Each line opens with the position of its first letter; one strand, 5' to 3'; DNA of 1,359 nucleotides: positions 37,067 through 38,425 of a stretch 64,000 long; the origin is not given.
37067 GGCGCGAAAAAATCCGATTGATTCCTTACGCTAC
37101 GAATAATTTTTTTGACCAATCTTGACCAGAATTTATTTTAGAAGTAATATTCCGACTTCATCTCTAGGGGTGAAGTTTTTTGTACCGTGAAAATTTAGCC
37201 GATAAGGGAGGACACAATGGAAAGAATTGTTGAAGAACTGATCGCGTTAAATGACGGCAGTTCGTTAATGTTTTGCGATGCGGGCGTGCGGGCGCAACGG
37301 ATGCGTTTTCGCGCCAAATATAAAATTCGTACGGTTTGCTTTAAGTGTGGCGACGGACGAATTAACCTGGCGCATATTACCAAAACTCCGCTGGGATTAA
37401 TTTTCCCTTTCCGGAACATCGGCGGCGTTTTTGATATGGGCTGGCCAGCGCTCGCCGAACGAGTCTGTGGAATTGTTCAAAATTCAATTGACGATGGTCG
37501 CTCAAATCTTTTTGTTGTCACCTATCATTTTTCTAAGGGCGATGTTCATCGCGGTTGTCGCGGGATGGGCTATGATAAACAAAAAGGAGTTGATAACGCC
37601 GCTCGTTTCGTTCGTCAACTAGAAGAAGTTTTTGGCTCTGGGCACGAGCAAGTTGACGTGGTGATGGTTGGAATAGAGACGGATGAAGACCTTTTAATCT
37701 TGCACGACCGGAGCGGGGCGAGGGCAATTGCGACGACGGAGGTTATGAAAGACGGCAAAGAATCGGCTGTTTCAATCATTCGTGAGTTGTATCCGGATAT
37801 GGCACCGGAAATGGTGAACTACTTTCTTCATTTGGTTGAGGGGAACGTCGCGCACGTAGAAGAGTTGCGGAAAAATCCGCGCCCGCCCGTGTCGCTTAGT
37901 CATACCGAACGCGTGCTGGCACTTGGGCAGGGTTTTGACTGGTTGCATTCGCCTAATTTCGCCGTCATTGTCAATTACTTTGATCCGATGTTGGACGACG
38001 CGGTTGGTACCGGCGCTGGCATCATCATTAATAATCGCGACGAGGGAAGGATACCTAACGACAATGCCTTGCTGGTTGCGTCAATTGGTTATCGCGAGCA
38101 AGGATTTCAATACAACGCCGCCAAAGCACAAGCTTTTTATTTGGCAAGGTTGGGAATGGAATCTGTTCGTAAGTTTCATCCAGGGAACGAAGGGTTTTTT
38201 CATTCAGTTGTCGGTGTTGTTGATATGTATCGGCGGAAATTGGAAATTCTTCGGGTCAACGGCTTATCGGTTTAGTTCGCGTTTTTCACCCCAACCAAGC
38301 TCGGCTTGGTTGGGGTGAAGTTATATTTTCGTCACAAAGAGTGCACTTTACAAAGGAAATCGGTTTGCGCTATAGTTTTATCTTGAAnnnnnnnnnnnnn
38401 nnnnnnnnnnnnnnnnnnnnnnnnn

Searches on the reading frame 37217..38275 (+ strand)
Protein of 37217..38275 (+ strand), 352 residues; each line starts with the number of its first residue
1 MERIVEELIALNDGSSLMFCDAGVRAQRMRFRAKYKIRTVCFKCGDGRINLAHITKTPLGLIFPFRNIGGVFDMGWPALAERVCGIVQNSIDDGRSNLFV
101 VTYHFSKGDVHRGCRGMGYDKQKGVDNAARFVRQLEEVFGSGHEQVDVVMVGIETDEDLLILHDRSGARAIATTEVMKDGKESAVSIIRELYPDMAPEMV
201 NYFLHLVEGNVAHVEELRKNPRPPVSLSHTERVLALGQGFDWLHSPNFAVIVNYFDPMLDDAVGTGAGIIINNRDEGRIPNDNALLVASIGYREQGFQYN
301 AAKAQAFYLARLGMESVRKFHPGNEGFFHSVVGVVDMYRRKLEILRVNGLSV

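Call 16: search_protein_families(library=pfam, proteins=[window:37217-38275:+], max_evalue=0.001)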
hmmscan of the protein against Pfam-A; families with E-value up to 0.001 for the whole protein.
window:37217-38275:+ (352 aa): 2 families
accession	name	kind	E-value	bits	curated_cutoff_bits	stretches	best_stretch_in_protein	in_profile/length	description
PF20686.2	CsoSCA_cat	-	7.3e-08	32.6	21.5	1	44-172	19-159/236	Carboxysome Shell Carbonic Anhydrase, catalytic domain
PF00484.24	Pro_CA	-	0.00021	22.1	25.7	1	40-141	2-97/156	Carbonic anhydrase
